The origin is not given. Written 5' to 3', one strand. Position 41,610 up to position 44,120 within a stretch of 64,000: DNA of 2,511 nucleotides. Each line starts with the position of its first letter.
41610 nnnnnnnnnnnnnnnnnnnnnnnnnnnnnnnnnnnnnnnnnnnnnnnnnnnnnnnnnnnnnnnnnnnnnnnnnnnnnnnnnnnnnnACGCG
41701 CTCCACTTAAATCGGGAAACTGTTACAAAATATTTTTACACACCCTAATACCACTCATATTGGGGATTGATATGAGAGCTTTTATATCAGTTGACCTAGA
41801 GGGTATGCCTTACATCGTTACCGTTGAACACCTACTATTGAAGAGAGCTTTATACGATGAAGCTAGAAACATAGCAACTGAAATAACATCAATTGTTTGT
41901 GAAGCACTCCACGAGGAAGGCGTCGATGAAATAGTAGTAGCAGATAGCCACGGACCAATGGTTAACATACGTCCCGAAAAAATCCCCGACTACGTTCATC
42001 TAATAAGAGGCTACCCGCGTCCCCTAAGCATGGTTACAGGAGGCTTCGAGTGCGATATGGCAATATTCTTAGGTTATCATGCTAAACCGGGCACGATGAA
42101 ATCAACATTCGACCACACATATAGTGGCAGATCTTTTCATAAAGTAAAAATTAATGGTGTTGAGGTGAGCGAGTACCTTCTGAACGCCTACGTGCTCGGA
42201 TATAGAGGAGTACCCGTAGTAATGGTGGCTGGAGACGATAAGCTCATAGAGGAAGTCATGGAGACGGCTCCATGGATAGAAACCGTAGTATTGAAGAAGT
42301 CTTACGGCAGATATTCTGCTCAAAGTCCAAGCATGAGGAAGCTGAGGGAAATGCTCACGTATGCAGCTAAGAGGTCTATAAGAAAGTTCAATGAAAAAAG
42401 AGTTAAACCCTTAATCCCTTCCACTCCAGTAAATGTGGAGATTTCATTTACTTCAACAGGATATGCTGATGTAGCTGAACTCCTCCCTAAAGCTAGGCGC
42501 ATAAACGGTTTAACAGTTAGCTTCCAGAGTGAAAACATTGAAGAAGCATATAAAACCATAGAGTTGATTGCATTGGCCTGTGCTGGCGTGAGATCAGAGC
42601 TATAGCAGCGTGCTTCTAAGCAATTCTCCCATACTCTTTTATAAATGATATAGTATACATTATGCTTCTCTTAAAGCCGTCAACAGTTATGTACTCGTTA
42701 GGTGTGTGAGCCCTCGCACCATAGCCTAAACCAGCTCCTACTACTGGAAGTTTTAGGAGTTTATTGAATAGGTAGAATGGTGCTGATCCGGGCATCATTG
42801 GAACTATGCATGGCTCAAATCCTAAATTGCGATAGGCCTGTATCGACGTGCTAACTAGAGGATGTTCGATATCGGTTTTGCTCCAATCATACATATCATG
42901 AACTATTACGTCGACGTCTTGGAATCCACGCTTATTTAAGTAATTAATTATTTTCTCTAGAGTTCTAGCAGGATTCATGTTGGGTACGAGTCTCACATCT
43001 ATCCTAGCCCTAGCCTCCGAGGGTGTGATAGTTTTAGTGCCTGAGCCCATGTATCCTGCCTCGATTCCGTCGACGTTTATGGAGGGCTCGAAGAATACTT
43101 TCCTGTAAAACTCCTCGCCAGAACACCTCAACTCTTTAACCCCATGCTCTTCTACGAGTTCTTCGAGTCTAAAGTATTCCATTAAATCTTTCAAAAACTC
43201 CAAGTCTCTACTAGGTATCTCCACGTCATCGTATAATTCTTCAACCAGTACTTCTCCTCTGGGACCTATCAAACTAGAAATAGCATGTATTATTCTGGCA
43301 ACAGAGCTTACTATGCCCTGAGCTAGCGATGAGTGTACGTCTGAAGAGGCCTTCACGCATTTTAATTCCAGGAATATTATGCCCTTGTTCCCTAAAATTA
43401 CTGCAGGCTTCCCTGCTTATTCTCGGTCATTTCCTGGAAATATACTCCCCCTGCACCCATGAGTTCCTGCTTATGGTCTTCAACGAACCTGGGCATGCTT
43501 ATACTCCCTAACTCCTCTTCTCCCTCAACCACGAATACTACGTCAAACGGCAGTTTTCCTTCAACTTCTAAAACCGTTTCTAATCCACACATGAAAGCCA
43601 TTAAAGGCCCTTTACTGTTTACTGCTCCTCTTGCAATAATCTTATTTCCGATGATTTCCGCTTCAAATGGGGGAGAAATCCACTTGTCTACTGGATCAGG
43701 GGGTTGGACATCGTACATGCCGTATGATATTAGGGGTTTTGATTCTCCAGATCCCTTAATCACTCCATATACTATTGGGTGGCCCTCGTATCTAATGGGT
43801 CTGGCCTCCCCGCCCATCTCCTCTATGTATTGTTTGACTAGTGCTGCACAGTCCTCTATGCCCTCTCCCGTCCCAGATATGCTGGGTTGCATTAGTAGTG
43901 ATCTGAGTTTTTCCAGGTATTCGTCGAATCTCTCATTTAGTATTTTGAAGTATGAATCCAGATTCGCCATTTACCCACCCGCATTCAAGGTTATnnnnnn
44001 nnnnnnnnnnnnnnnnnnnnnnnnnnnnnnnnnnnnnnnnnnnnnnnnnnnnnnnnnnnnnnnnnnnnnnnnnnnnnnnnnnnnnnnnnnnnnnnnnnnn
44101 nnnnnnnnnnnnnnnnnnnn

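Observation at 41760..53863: D-amino-acid / peptide catabolic cluster in a thermophilic archaeon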

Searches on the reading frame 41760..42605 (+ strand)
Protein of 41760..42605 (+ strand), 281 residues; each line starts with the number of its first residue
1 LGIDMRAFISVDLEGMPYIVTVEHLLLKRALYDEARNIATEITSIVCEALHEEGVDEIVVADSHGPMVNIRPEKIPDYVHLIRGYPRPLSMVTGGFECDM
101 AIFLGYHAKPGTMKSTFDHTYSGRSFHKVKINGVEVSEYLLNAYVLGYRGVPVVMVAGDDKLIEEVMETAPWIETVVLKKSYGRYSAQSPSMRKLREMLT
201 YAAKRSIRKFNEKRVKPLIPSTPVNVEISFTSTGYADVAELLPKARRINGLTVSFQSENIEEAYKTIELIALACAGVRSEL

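Call 3: search_protein_families(library=pfam, proteins=[window:41760-42605:+])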
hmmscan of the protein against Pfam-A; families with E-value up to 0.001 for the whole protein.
window:41760-42605:+ (281 aa): 1 family
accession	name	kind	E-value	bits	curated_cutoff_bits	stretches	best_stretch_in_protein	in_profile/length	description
PF04951.18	Peptidase_M55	-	6.1e-89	298.4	25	1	5-268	1-263/264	D-aminopeptidase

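Call 5: search_protein_families(library=ncbifam, proteins=[window:41760-42605:+], max_evalue=0.00001)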
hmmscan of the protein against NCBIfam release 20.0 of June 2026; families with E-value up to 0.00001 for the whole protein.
window:41760-42605:+ (281 aa): 1 family
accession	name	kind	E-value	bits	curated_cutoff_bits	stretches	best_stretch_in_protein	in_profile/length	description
NF058634.1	AmiPeptDppABac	equivalog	2e-53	181.6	430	1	5-267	1-261/274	D-aminopeptidase DppA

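Call 24: search_solved_structures(query=window:41760-42605:+, max_evalue=0.001, show_alignments=2)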
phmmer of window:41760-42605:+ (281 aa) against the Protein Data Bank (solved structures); distinct sequences matched with E-value up to 0.001: 1.
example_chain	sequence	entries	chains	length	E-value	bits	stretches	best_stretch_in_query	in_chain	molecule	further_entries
1hi9_A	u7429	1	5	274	3.4e-34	121.9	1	5-268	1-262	DIPEPTIDE TRANSPORT PROTEIN DPPA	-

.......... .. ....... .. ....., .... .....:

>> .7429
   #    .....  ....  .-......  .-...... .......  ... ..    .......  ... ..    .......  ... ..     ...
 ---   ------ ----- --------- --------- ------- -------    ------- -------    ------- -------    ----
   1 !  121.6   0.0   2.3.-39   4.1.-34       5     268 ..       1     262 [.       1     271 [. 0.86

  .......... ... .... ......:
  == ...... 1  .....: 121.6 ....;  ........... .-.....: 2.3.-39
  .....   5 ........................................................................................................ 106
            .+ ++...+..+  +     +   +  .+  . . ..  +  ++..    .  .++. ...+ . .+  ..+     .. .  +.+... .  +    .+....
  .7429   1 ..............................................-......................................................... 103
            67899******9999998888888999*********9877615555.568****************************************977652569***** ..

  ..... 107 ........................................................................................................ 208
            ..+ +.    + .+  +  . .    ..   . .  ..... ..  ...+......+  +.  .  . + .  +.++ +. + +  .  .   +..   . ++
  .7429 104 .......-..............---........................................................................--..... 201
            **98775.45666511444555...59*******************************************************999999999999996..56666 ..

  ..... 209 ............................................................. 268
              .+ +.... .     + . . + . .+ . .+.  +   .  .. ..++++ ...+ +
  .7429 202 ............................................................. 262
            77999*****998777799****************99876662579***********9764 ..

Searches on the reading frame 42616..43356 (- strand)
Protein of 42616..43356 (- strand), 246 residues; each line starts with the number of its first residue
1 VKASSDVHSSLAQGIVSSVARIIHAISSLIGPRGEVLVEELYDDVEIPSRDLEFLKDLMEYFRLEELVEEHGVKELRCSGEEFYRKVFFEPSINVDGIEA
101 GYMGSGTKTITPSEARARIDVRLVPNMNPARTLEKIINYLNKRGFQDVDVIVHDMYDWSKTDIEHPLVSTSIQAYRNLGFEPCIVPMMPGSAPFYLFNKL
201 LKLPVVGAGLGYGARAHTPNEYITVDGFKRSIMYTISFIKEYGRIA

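Call 3: search_protein_families(library=pfam, proteins=[window:42616-43356:-])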
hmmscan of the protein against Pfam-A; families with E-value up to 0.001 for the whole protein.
window:42616-43356:- (246 aa): 2 families
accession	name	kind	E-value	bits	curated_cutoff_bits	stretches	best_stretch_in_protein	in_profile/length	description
PF07687.19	M20_dimer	-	1.5e-09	38.2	21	1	7-145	18-104/107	Peptidase dimerisation domain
PF01546.33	Peptidase_M20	-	4.3e-06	27.2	24.6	1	101-240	112-205/206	Peptidase family M20/M25/M40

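Call 5: search_protein_families(library=ncbifam, proteins=[window:42616-43356:-], max_evalue=0.00001)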
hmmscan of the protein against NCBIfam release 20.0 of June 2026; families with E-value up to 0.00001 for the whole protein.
window:42616-43356:- (246 aa): 7 families
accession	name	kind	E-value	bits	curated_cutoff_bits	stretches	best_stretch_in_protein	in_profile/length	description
NF005034.0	PRK06446.1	subfamily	3.3e-43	148.1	369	1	3-244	191-435/436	hypothetical protein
NF006053.0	PRK08201.1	equivalog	6.9e-31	107.6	441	1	3-242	209-453/458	dipeptidase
NF006579.0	PRK09104.1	subfamily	6.4e-22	78.2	327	1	3-233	218-453/465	hypothetical protein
NF005478.0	PRK07079.1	subfamily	1.7e-18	66.8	330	1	6-230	220-442/469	hypothetical protein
NF005914.0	PRK07907.1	subfamily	9.4e-11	41.2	300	1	5-244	215-455/456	hypothetical protein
TIGR01910.1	DapE-ArgE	subfamily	3.2e-08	33.2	217.6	1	104-231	240-370/373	ArgE/DapE family deacylase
NF003367.0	PRK04443.1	equivalog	1.1e-06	28.2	363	1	113-233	222-336/349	[LysW]-lysine hydrolase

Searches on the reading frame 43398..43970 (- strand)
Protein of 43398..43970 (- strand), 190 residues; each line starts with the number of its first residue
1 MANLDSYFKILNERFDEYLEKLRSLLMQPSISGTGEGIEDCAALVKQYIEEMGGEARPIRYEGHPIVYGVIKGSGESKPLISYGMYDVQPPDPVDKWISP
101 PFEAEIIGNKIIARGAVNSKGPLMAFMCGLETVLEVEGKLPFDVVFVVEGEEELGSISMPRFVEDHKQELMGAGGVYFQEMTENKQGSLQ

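Call 3: search_protein_families(library=pfam, proteins=[window:43398-43970:-])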
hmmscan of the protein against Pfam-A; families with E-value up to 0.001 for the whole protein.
window:43398-43970:- (190 aa): 1 family
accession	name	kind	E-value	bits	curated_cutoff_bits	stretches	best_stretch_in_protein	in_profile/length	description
PF01546.33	Peptidase_M20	-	1.3e-11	45.3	24.6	1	86-165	6-82/206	Peptidase family M20/M25/M40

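Call 5: search_protein_families(library=ncbifam, proteins=[window:43398-43970:-], max_evalue=0.00001)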
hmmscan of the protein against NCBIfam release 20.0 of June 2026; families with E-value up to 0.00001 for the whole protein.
window:43398-43970:- (190 aa): 24 families
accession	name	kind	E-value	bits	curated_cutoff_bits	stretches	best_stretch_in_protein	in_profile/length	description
NF005034.0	PRK06446.1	subfamily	1.2e-40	139.6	369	1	16-171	2-155/436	hypothetical protein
NF006053.0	PRK08201.1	equivalog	7e-36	124.1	441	1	7-171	5-173/458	dipeptidase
NF006579.0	PRK09104.1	subfamily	1.7e-33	116.3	327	1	2-171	4-182/465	hypothetical protein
NF005914.0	PRK07907.1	subfamily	4.1e-24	85.3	300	1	9-170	11-176/456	hypothetical protein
NF006399.0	PRK08651.1-2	equivalog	6e-20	71.6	381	1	35-166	24-153/405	succinyl-diaminopimelate desuccinylase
TIGR01910.1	DapE-ArgE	subfamily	3.2e-18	66.1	217.6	1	20-185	2-169/373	ArgE/DapE family deacylase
NF005373.0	PRK06915.1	equivalog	1.1e-13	50.9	428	1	60-156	76-172/422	peptidase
NF006326.0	PRK08554.1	equivalog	1.5e-13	50.3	354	1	36-158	32-149/446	peptidase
NF009557.0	PRK13009.1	equivalog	4.7e-13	49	284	1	18-154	5-136/377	succinyl-diaminopimelate desuccinylase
NF005591.0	PRK07318.1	equivalog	1.7e-11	44.1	435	1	86-169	88-169/466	dipeptidase PepV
TIGR01887.1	dipeptidaselike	subfamily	2.2e-11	43.6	207.95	1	86-172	76-160/447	Sapep family Mn(2+)-dependent dipeptidase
NF005306.0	PRK06837.1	subfamily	5.1e-11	42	376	1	58-151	77-171/427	ArgE/DapE family deacylase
NF006370.0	PRK08596.1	equivalog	6.3e-11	41.5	412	1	4-155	5-159/425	acetylornithine deacetylase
TIGR01246.1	dapE_proteo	equivalog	1.8e-09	37.1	361.8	1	21-155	4-133/370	succinyl-diaminopimelate desuccinylase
NF005913.0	PRK07906.1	subfamily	3.4e-09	35.8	382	1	34-171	36-174/442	hypothetical protein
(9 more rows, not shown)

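Call 46: search_protein_representatives(protein=window:43398-43970:-)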
Query: 190 residues. Proteins with E-value up to 0.001 (for the whole library): 6282; up to 1e-10: 2416; up to 1e-30: 61. The best 150 are listed.
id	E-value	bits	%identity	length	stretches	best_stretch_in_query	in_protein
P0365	8.5e-49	182.3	48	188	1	6-187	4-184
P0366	1.2e-47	178.5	50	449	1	14-187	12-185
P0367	1.5e-46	175.0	49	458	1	9-188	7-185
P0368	3.5e-46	173.8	48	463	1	11-172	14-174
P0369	4.6e-44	166.8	48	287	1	17-183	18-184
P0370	1.9e-43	164.8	46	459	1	10-177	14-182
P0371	5.4e-40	153.6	45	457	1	1-174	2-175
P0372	4.6e-39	150.5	47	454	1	11-173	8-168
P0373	6.0e-39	150.1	43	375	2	11-178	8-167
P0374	4.1e-38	147.4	43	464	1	2-179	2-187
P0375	2.8e-37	144.7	44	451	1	7-179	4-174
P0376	2.8e-37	144.7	43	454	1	11-170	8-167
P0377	1.0e-36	142.9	40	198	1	9-174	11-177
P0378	1.8e-36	142.1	43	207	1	7-181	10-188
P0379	3.3e-36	141.2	41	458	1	3-172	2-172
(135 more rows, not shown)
